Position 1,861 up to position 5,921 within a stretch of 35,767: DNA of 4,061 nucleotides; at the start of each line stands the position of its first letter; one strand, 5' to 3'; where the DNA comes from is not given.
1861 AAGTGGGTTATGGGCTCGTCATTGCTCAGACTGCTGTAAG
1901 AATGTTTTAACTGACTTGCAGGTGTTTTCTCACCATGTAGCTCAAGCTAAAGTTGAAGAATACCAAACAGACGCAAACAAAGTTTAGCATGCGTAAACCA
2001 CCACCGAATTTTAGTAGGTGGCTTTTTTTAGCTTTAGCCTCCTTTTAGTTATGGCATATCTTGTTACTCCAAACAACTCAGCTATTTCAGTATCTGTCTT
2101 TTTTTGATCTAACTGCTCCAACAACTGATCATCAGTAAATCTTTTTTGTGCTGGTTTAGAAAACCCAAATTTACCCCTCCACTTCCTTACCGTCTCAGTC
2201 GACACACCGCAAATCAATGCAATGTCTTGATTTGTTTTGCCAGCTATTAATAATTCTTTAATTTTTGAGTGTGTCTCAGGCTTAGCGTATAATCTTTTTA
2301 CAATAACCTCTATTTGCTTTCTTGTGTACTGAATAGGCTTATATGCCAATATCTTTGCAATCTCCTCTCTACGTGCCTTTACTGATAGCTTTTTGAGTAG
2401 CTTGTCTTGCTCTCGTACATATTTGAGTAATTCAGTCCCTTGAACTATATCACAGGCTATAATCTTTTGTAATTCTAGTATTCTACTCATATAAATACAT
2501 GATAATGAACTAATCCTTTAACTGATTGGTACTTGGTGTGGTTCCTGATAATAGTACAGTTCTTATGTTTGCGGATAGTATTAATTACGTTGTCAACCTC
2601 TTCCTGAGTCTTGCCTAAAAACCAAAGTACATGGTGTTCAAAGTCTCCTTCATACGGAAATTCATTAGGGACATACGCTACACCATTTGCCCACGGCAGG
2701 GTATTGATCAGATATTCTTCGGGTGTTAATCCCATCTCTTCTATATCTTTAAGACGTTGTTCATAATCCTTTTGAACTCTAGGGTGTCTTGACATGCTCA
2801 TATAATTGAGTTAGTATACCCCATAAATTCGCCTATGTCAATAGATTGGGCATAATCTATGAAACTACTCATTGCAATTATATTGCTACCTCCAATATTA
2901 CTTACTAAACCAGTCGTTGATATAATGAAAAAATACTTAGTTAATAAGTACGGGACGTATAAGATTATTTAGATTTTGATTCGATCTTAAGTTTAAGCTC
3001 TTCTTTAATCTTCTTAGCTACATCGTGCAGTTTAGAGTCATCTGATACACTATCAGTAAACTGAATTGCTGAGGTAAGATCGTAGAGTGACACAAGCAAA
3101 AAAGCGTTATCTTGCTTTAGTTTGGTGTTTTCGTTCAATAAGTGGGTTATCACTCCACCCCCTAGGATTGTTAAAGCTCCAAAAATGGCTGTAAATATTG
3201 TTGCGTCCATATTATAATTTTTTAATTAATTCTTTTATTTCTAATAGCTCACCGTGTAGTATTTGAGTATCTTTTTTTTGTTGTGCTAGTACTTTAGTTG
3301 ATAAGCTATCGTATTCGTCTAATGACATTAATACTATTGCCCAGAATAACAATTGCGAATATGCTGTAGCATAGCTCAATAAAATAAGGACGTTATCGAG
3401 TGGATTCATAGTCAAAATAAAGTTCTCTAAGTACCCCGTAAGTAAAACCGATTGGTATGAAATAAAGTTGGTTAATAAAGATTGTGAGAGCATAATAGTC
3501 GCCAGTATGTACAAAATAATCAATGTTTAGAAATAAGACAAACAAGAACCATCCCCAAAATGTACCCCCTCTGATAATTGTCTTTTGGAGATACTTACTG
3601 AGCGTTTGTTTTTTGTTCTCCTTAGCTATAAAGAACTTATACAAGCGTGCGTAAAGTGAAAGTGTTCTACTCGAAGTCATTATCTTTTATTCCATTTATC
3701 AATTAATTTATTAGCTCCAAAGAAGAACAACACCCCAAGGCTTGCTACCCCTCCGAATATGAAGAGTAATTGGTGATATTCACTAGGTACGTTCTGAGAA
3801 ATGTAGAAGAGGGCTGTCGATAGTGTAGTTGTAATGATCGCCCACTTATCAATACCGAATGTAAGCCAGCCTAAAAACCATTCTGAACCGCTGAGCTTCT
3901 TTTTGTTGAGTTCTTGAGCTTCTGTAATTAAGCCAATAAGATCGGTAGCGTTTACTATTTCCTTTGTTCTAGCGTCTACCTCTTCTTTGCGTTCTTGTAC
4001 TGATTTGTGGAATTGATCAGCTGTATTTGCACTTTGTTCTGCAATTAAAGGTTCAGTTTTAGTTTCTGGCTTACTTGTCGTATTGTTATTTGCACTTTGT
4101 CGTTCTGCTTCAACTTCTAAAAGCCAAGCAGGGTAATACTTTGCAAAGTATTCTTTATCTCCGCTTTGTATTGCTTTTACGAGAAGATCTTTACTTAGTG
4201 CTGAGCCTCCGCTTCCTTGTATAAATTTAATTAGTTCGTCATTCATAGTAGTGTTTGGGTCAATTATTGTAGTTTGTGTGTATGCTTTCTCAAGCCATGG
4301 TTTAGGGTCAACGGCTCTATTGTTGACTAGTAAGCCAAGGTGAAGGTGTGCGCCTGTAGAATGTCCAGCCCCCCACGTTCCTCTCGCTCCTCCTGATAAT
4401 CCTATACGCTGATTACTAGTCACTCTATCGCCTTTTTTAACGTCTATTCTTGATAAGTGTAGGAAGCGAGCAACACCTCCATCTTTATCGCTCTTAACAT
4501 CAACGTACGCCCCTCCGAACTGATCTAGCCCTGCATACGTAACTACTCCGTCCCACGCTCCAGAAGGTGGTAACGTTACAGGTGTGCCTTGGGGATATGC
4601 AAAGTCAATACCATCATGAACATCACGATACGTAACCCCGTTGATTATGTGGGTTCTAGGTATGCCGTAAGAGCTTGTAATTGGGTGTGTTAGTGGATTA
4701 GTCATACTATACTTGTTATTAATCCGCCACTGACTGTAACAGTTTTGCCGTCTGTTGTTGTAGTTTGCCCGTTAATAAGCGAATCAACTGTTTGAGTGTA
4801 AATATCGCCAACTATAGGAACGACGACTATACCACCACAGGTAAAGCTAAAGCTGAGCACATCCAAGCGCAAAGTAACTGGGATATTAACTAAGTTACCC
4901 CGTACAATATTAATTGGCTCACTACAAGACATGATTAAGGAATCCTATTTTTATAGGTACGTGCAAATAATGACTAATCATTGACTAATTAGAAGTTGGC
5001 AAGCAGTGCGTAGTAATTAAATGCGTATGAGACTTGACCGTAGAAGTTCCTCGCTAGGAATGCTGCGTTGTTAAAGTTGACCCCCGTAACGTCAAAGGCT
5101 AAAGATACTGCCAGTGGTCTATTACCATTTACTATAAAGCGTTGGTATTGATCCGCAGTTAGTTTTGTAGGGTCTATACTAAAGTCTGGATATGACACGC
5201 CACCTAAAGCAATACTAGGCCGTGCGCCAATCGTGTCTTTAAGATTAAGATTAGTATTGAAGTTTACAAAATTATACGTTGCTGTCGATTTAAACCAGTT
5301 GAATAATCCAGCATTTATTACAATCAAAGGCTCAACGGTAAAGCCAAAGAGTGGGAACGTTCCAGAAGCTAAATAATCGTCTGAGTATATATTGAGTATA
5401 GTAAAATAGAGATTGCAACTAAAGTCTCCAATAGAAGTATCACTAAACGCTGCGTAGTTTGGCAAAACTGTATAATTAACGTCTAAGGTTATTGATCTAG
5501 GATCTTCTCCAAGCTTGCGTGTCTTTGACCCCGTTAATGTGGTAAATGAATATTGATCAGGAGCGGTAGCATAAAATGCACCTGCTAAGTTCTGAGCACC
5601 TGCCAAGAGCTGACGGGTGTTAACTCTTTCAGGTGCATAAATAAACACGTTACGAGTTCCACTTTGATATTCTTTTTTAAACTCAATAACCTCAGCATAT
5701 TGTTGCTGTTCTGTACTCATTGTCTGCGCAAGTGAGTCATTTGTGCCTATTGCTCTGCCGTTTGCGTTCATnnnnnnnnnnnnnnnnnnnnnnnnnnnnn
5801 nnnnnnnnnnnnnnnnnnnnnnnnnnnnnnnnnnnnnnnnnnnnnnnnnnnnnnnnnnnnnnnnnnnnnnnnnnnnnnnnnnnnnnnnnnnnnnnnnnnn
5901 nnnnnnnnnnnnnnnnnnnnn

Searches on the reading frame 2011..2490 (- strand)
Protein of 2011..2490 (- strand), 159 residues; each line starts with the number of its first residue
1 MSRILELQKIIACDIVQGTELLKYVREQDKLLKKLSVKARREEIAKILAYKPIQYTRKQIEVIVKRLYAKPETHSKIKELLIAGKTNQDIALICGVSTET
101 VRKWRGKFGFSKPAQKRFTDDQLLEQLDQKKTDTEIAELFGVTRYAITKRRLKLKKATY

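Call 94: search_protein_families(library=pfam, proteins=[window:2011-2490:-], max_evalue=0.01)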
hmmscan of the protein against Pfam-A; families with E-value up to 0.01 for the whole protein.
window:2011-2490:- (159 aa): 16 families
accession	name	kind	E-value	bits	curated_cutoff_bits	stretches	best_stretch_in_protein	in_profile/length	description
PF13384.12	HTH_23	-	1e-08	35.2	24.6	1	80-106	13-39/50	Homeodomain-like domain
PF13518.12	HTH_28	-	4.6e-06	27.1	25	0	80-108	8-36/52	Helix-turn-helix domain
PF00196.25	GerE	-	5.9e-05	23.1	23.5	1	79-105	12-38/57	Bacterial regulatory proteins, luxR family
PF16509.11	KORA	-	0.00011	22.7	26.7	0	56-104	2-50/84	TrfB plasmid transcriptional repressor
PF02796.21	HTH_7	-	0.00014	22.3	23.8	0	74-101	11-38/45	Helix-turn-helix domain of resolvase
PF13545.12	HTH_Crp_2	-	0.00023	21.5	27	0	86-102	24-40/70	Crp-like helix-turn-helix domain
PF12728.13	HTH_17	-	0.00036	21.2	27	0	86-125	3-45/51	Helix-turn-helix domain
PF08281.18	Sigma70_r4_2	-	0.00036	20.5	25.7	0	83-104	25-46/54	Sigma-70, region 4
PF01527.26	HTH_Tnp_1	-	0.0023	18.6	24.1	0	77-117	16-57/75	Transposase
PF13404.12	HTH_AsnC-type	-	0.0032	17.7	27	0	130-154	17-41/42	AsnC-type helix-turn-helix domain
PF04545.22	Sigma70_r4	-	0.0035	17.3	24.1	0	83-102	19-38/50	Sigma-70, region 4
PF00325.26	Crp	-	0.0049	17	21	0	86-101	4-19/32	Bacterial regulatory proteins, crp family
PF13936.12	HTH_38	-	0.005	17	27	0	76-101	12-37/44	Helix-turn-helix domain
PF04539.22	Sigma70_r3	-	0.0051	17.3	25.3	0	21-55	3-37/78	Sigma-70 region 3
PF08279.18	HTH_11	-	0.0072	16.6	25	0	122-150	4-35/55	HTH domain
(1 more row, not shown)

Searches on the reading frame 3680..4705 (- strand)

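Call 22: search_protein_families(library=pfam, proteins=[window:3680-4705:-], max_evalue=0.01)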
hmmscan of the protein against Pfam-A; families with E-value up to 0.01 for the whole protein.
window:3680-4705:- (341 aa): 1 family
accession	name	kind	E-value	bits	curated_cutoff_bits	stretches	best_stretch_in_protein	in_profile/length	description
PF01551.29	Peptidase_M23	-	6.2e-18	65.2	28.7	1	29-134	2-96/96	Peptidase family M23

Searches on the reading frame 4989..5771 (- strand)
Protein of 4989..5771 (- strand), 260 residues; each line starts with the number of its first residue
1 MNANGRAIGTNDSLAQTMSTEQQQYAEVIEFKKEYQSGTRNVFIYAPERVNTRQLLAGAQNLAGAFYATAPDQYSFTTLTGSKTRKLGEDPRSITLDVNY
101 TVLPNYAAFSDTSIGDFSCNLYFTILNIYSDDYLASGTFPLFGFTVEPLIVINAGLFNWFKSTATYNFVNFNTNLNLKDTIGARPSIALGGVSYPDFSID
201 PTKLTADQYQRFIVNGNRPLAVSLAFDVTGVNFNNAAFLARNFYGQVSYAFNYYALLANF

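Call 94: search_protein_families(library=pfam, proteins=[window:4989-5771:-], max_evalue=0.01)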
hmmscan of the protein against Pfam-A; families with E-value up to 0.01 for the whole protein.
window:4989-5771:- (260 aa): 1 family
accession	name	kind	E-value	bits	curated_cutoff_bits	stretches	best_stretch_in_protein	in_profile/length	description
PF21155.3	VpsT-like_REC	-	0.0075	16.9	27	0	23-69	57-102/124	VpsT-like, receiver domain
